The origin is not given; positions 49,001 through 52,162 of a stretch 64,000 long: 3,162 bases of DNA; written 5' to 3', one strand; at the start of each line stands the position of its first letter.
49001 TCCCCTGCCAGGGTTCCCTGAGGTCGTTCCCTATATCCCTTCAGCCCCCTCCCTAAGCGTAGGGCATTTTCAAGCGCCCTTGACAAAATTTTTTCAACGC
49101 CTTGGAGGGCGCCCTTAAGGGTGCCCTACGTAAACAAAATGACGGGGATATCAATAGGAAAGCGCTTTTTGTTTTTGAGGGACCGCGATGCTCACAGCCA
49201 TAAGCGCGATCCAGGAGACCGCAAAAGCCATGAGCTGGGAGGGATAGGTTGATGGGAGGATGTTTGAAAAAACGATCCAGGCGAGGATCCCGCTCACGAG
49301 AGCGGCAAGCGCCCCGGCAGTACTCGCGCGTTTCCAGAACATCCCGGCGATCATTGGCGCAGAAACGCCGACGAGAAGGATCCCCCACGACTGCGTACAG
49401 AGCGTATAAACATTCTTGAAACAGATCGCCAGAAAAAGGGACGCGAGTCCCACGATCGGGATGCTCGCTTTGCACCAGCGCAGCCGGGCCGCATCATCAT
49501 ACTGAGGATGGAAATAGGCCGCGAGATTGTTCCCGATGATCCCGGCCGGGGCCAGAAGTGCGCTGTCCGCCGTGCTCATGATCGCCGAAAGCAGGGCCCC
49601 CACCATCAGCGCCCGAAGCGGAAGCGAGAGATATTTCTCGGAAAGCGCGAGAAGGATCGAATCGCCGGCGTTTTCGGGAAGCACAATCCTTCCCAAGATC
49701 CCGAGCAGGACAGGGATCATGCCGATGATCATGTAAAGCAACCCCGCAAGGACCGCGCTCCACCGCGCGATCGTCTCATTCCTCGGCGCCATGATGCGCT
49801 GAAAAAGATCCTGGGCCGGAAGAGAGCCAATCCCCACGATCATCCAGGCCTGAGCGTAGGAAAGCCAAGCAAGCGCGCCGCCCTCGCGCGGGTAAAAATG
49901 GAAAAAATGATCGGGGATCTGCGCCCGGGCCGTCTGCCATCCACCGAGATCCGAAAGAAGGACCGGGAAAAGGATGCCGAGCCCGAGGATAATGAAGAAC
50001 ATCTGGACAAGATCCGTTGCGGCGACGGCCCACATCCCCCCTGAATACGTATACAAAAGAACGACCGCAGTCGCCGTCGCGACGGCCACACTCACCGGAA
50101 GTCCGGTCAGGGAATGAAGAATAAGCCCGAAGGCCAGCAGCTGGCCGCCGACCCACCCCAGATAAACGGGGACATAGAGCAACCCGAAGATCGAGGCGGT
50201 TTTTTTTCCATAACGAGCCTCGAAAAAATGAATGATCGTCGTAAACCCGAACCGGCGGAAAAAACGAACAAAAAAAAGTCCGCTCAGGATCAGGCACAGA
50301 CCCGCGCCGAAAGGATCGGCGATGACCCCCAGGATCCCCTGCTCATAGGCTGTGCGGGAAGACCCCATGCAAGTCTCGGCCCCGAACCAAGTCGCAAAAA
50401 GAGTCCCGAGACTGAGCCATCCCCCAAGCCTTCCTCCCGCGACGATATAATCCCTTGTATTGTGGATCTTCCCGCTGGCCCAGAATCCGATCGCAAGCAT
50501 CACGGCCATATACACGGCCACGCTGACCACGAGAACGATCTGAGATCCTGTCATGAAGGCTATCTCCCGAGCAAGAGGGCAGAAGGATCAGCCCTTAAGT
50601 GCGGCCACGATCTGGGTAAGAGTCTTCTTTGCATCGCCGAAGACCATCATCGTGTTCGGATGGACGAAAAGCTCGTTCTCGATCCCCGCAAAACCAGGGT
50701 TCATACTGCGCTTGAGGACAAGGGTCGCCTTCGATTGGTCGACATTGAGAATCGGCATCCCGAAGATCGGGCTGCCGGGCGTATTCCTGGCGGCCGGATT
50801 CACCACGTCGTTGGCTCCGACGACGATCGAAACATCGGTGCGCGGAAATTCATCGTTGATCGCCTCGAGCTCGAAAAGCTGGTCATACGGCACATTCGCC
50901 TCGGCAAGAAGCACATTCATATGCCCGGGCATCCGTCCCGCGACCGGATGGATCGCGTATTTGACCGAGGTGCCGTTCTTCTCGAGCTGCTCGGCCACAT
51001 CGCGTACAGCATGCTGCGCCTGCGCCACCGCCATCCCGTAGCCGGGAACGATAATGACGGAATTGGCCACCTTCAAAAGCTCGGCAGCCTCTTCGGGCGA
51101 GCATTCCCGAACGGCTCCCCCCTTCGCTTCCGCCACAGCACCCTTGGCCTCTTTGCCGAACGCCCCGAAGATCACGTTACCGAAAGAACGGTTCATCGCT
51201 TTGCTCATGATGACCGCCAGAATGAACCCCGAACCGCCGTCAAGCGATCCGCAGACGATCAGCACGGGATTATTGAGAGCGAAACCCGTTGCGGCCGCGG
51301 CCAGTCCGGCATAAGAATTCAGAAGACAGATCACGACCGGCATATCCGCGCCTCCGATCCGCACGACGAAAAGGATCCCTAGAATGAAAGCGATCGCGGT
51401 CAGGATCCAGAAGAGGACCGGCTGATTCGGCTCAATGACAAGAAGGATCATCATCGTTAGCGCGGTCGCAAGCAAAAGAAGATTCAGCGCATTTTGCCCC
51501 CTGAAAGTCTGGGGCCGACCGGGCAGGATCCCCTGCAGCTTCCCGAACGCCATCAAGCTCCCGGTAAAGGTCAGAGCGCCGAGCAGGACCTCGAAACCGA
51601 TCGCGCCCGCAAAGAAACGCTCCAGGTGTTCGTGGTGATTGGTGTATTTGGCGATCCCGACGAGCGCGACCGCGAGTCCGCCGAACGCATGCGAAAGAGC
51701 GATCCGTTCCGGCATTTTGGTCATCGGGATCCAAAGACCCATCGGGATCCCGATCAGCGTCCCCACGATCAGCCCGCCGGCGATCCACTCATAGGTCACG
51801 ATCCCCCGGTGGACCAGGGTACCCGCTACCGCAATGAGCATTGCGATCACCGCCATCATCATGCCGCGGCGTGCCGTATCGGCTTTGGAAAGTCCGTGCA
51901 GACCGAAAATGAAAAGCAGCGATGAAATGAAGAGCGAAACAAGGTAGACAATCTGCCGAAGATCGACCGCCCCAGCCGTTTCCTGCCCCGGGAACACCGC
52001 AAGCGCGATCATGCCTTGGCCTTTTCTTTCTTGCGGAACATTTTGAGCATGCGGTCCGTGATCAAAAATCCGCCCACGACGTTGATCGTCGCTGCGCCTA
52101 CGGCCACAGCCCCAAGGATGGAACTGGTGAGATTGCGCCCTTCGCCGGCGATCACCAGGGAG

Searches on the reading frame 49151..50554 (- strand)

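Call 7: search_protein_families(library=pfam, proteins=[window:49151-50554:-], max_evalue=0.001)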
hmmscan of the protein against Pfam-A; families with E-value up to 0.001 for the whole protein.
window:49151-50554:- (467 aa): 2 families
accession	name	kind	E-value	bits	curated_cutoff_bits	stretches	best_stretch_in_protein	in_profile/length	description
PF00474.23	SSF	-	1.2e-33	117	22.8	1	36-422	1-406/406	Sodium:solute symporter family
PF03845.19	Spore_permease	-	0.00016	21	23.4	1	85-199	43-155/321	Spore germination protein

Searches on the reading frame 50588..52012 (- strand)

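Call 82: search_protein_families(library=pfam, proteins=[window:50588-52012:-], max_evalue=0.0001)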
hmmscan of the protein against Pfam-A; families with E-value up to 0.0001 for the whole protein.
window:50588-52012:- (474 aa): 1 family
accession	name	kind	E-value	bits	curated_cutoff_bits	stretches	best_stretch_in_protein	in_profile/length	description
PF02233.22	PNTB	-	7.2e-180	599.2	31.7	1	26-470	4-455/456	NAD(P) transhydrogenase beta subunit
